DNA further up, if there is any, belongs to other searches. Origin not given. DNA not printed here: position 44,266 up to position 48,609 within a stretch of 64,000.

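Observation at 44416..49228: A Hanks Ser/Thr kinase fused to a Wzz/PCP-like domain and a beta-helix ectodomain, followed by an ECF sigma factor with no anti-sigma gene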

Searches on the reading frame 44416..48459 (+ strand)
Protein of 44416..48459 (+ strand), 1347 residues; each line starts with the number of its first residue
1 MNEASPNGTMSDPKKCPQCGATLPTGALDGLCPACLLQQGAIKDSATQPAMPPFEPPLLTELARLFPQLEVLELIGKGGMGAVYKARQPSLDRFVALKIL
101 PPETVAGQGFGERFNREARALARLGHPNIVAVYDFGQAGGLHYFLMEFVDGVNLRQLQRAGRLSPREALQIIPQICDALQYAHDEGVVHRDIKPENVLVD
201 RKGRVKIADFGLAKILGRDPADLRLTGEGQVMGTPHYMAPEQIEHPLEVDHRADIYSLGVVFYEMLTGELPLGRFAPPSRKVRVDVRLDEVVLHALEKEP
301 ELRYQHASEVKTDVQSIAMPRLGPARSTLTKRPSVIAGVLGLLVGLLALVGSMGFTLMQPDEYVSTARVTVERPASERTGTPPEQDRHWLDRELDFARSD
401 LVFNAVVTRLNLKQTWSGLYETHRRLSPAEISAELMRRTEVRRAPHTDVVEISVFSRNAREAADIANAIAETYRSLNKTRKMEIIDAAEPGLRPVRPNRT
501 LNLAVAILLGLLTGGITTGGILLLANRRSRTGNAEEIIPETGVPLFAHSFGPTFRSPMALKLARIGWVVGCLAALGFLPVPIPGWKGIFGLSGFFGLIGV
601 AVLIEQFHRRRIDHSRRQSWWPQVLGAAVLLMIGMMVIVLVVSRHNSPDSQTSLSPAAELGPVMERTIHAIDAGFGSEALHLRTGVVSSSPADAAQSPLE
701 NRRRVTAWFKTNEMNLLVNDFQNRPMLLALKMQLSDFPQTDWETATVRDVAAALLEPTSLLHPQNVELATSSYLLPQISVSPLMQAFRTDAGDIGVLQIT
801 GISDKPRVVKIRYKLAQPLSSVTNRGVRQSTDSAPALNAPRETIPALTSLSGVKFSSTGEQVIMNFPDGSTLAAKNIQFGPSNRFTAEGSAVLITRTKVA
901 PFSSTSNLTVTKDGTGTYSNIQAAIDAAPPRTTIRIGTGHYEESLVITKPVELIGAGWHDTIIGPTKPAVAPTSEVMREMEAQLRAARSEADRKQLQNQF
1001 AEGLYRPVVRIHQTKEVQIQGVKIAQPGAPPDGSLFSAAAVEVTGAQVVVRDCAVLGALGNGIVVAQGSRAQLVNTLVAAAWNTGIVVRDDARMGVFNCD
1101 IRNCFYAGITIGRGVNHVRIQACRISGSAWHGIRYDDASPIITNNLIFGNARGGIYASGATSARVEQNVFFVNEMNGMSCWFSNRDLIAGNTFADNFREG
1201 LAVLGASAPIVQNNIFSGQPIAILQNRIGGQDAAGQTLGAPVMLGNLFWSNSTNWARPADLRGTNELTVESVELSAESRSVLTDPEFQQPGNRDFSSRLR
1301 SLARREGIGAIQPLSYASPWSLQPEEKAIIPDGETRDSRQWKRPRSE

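Call 6: search_protein_families(library=pfam, proteins=[window:44416-48459:+], max_evalue=1)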
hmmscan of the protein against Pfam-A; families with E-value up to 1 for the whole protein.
window:44416-48459:+ (1347 aa): 18 families
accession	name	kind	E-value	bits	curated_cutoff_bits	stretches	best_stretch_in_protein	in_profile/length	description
PF00069.31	Pkinase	-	2e-52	178.6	31.7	1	70-275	2-200/263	Protein kinase domain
PF07714.23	PK_Tyr_Ser-Thr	-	1.4e-34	120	23.1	1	70-275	2-208/258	Protein tyrosine and serine/threonine kinase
PF13229.12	Beta_helix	-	7.7e-28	97.6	25.9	2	1010-1170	4-158/158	Right handed beta helix region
PF05048.19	NosD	-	1.1e-13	51.6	23.6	1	1044-1218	6-172/212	Periplasmic copper-binding protein (NosD)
PF01636.29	APH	-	2.4e-07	31.2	23.2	2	175-213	157-197/239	Phosphotransferase enzyme family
PF14531.12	Kinase-like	-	1e-05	25.4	25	1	168-277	147-256/289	Kinase-like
PF07602.17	DUF1565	-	3e-05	23.9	20.3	2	1131-1235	125-213/257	Protein of unknown function (DUF1565)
PF03109.22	ABC1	-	4.1e-05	23.3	22.9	1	143-216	144-217/244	ABC1 atypical kinase-like domain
PF01095.25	Pectinesterase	-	4.3e-05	22.9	27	1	907-966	1-67/298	Pectinesterase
PF13807.11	GNVR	-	0.00038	20.8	27.7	1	481-516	40-75/82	G-rich domain on putative tyrosine kinase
PF17667.7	Pkinase_fungal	-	0.015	14.5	24.1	1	164-252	284-371/387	Fungal protein kinase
PF02706.20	Wzz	-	0.069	13.9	25.5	1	342-378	20-56/91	Chain length determinant protein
PF10571.15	UPF0547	-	0.17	12.5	29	1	14-27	1-14/26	Uncharacterised protein family UPF0547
PF07387.17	Seadorna_VP7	-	0.17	11.3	20.3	1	178-209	153-186/308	Seadornavirus VP7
PF12330.14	Haspin_kinase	-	0.21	11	25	1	167-215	206-255/364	Haspin like kinase domain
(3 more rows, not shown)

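Call 7: search_protein_families(library=ncbifam, proteins=[window:44416-48459:+], max_evalue=1)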
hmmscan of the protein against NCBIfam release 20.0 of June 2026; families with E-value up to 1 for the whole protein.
window:44416-48459:+ (1347 aa): 29 families (the best 25 are shown)
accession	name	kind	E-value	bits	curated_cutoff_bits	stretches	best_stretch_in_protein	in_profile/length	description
NF033483.0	PknB_PASTA_kin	equivalog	1.8e-88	298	450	1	70-320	10-271/563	Stk1 family PASTA domain-containing Ser/Thr kinase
NF052427.1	StpK7MSMEG_1200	equivalog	1e-53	182.8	900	1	65-316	5-267/601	serine/threonine protein kinase StpK7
NF047741.1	antiphage_MADS6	equivalog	5.4e-48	163.9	460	2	166-323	299-466/612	methylation-associated defense system protein kinase MAD6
NF009651.0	PRK13184.1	equivalog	4.8e-40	137.3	839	1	69-315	4-288/932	serine/threonine-protein kinase PknD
TIGR03903.1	TOMM_kin_cyc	equivalog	9.9e-40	136.3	705.75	1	95-269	6-186/1267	TOMM system kinase/cyclase fusion protein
NF053615.1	SerThrKinAfsKStmc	equivalog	1.8e-24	86.5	1300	1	68-272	14-213/809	protein serine/threonine kinase AfsK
NF038150.1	lanthi_synth_IV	equivalog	1.1e-23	83.5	650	1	71-298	193-421/851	class IV lanthionine synthetase LanL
NF033442.0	BREX_PglW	equivalog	1.2e-18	66.3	990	1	69-272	514-710/1391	BREX system serine/threonine kinase PglW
NF038151.1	lanthi_synth_III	equivalog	5.1e-16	58.2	575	1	81-276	234-433/833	class III lanthionine synthetase LanKC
TIGR04247.1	NosD_copper_fam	subfamily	2.4e-12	46.1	300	2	1083-1217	75-212/377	nitrous oxide reductase family maturation protein NosD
NF043056.1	T4SS_LegK1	equivalog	7.2e-12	44.7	550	1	132-262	144-280/516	Dot/Icm T4SS effector kinase LegK1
TIGR03017.1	EpsF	equivalog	1.3e-09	37.3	422.75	2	344-477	20-161/444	chain length determinant protein EpsF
TIGR03724.2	arch_bud32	equivalog_domain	8.8e-08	31.9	125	1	112-215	38-133/193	KEOPS complex kinase/ATPase Bud32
NF041408.1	XopAU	subfamily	1.7e-07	31.2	450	1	127-262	278-411/498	XopAU family type III secretion system effector serine/threonine kinase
TIGR03804.1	para_beta_helix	repeat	2.3e-07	30.4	19.45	2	1179-1218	3-41/44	parallel beta-helix repeat protein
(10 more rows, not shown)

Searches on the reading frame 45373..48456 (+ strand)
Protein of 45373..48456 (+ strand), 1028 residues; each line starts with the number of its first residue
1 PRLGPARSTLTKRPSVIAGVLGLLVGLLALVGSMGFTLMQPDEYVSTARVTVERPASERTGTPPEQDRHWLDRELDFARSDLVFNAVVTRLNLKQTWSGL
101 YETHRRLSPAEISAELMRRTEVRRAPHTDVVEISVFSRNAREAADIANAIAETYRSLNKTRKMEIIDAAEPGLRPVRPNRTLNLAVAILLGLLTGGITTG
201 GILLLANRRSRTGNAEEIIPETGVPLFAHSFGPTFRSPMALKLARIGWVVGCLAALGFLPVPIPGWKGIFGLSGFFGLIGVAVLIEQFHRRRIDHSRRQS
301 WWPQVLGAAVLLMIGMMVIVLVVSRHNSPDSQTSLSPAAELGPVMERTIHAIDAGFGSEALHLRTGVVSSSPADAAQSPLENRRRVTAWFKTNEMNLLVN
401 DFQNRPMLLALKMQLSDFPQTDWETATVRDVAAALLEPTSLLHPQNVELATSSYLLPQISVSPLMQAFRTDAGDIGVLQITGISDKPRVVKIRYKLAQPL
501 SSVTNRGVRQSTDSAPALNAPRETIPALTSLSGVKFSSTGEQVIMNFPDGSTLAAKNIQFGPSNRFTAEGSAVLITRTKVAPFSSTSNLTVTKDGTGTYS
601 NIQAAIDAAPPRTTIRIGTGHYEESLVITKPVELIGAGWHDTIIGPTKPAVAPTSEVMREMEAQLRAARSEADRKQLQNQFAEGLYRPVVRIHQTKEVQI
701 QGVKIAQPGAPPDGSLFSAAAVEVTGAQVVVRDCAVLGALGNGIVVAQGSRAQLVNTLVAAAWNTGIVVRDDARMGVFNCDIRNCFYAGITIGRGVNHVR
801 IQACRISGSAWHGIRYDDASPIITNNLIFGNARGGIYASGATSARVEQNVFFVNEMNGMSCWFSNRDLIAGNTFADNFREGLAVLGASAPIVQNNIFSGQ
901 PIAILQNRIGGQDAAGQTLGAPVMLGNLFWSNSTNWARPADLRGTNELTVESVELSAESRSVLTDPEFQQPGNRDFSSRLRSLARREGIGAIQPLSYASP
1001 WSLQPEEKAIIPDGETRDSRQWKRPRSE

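Call 11: find_homologous_proteins(query=window:45373-48456:+, max_evalue=0.001)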
Query window:45373-48456:+ (1028 aa): 10 proteins with E <= 0.001 among 8000 candidates.
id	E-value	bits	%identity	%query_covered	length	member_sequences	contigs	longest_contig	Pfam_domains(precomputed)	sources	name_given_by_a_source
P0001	0.0e+0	2297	100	100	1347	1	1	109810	PF07714.24,PF13229.13,PF00069.32,PF03109.23,PF14531.13,PF01636.30,PF05048.20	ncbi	-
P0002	6.1e-28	116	42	15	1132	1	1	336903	PF07714.24,PF00069.32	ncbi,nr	ncbi:MAG: serine/threonine protein kinase [Verrucomicrobia bacterium]|nr:serine/threonine protein ki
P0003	4.8e-25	106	39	18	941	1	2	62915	PF07714.24,PF00069.32,PF03109.23,PF22599.3,PF14531.13,PF01163.29,PF01636.30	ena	-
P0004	9.5e-21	92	48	10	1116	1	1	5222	PF07714.24,PF00069.32,PF13211.13,PF03109.23,PF22599.3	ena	-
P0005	2.7e-19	87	32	26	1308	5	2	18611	PF07714.24,PF00069.32,PF03109.23,PF01636.30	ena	-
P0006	1.4e-15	75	48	10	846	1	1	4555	PF07714.24,PF00069.32,PF03109.23,PF14531.13,PF01636.30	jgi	jgi:predicted Ser/Thr protein kinase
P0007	6.1e-12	63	32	12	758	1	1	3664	PF02706.21,PF05569.18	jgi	jgi:uncharacterized protein involved in exopolysaccharide biosynthesis/beta-lactamase regulating sig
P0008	9.0e-10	55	26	18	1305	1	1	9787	PF14559.13,PF13431.13,PF13414.13,PF00515.35,PF13424.13,PF13432.13,PF13428.13,PF13181.13,PF07719.24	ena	-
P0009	1.8e-7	48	28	18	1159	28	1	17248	PF07714.24,PF00069.32,PF03109.23,PF14531.13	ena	-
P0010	3.0e-6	44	28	18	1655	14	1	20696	PF07714.24,PF00069.32,PF03109.23,PF01476.27,PF13620.13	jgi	jgi:serine/threonine protein kinase/LysM repeat protein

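Call 15: find_encoding_contigs(protein=P0001, flank=10000, max_places=3)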
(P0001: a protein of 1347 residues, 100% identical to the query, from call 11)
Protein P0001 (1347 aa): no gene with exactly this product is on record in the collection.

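Call 28: search_protein_families(library=pfam, alignment_id=A2, max_evalue=0.001)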
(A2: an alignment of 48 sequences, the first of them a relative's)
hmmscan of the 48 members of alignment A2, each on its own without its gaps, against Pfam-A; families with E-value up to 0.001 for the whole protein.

A. member 1, P0001 (1347 aa): 10 families
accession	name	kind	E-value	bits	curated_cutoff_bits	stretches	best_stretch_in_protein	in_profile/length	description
PF00069.31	Pkinase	-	2e-52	178.6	31.7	1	70-275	2-200/263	Protein kinase domain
PF07714.23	PK_Tyr_Ser-Thr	-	1.4e-34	120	23.1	1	70-275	2-208/258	Protein tyrosine and serine/threonine kinase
PF13229.12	Beta_helix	-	7.7e-28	97.6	25.9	2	1010-1170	4-158/158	Right handed beta helix region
PF05048.19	NosD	-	1.1e-13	51.6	23.6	1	1044-1218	6-172/212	Periplasmic copper-binding protein (NosD)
PF01636.29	APH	-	2.4e-07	31.2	23.2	0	175-213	157-197/239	Phosphotransferase enzyme family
PF14531.12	Kinase-like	-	1e-05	25.4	25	1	168-277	147-256/289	Kinase-like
PF07602.17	DUF1565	-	3e-05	23.9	20.3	0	1131-1235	125-213/257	Protein of unknown function (DUF1565)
PF03109.22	ABC1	-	4.1e-05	23.3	22.9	1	143-216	144-217/244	ABC1 atypical kinase-like domain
PF01095.25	Pectinesterase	-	4.3e-05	22.9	27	1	907-966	1-67/298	Pectinesterase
PF13807.11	GNVR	-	0.00038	20.8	27.7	1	481-516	40-75/82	G-rich domain on putative tyrosine kinase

B. families by the number of members that match (of 48 scanned): 42 families (the first 25 are shown)
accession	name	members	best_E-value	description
PF13807.11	GNVR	32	4.9e-10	G-rich domain on putative tyrosine kinase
PF02706.20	Wzz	29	4.9e-14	Chain length determinant protein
PF00069.31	Pkinase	24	7.5e-54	Protein kinase domain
PF07714.23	PK_Tyr_Ser-Thr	21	9.1e-36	Protein tyrosine and serine/threonine kinase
PF03109.22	ABC1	20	2.7e-07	ABC1 atypical kinase-like domain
PF14531.12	Kinase-like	20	9.2e-07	Kinase-like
PF01636.29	APH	18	4.5e-08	Phosphotransferase enzyme family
PF01163.29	RIO1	6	2.3e-05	RIO domain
PF22599.2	SecDF_P1_head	3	4.5e-21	SecDF, P1 head subdomain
PF13620.12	CarboxypepD_reg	3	2.6e-10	Carboxypeptidase regulatory-like domain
PF13715.12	CarbopepD_reg_2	3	2.5e-05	CarboxypepD_reg-like domain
PF05569.17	Peptidase_M56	2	1.5e-35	BlaR1 peptidase M56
PF13229.12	Beta_helix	2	7.7e-28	Right handed beta helix region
PF05048.19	NosD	2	1.1e-13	Periplasmic copper-binding protein (NosD)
PF10110.14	GPDPase_memb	2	5.3e-06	Membrane domain of glycerophosphoryl diester phosphodiesterase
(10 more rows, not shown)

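Call 81: search_protein_families(library=ncbifam, proteins=[P0007], max_evalue=0.01)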
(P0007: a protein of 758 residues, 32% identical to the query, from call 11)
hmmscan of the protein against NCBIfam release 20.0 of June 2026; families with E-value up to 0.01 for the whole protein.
P0007 (758 aa): 12 families
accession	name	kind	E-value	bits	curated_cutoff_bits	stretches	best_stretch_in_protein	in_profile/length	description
NF000326.1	blaR1_generic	equivalog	2.1e-21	75.9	400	1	108-315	81-299/585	BlaR1 family beta-lactam sensor/signal transducer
TIGR03017.1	EpsF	equivalog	9e-19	67.5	422.75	1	352-745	35-418/444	chain length determinant protein EpsF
TIGR01005.1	eps_transp_fam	subfamily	1e-10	40.5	411.7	1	430-750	141-457/754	exopolysaccharide transport protein family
TIGR01006.1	polys_exp_MPA1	subfamily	1e-08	34.9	296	1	354-469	45-144/226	CspC family polysaccharide chain length determinant protein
TIGR03007.1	pepcterm_ChnLen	equivalog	1.6e-06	26.7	278.85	1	349-633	32-297/498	XrtA system polysaccharide chain length determinant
NF033109.1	sensor_MecR1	exception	2.5e-06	26.3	1200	1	187-276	167-256/585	beta-lactam sensor/signal transducer MecR1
NF002363.0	PRK01345.1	equivalog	2.4e-05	23.6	422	0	213-237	119-143/318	zinc metalloprotease HtpX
NF002826.0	PRK03001.1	equivalog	0.00026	20.3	369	0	215-239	122-146/285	zinc metalloprotease HtpX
NF002669.0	PRK02391.1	equivalog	0.00093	18.4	341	1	203-248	119-164/298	zinc metalloprotease HtpX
NF002775.0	PRK02870.1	equivalog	0.0031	16.8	285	1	213-248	168-203/338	zinc metalloprotease HtpX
NF033108.1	sensor_BlaR1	exception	0.0041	15.7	1200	1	132-291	110-268/585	beta-lactam sensor/signal transducer BlaR1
NF002322.0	PRK01265.1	equivalog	0.01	15.3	275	0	213-255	135-177/325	zinc metalloprotease HtpX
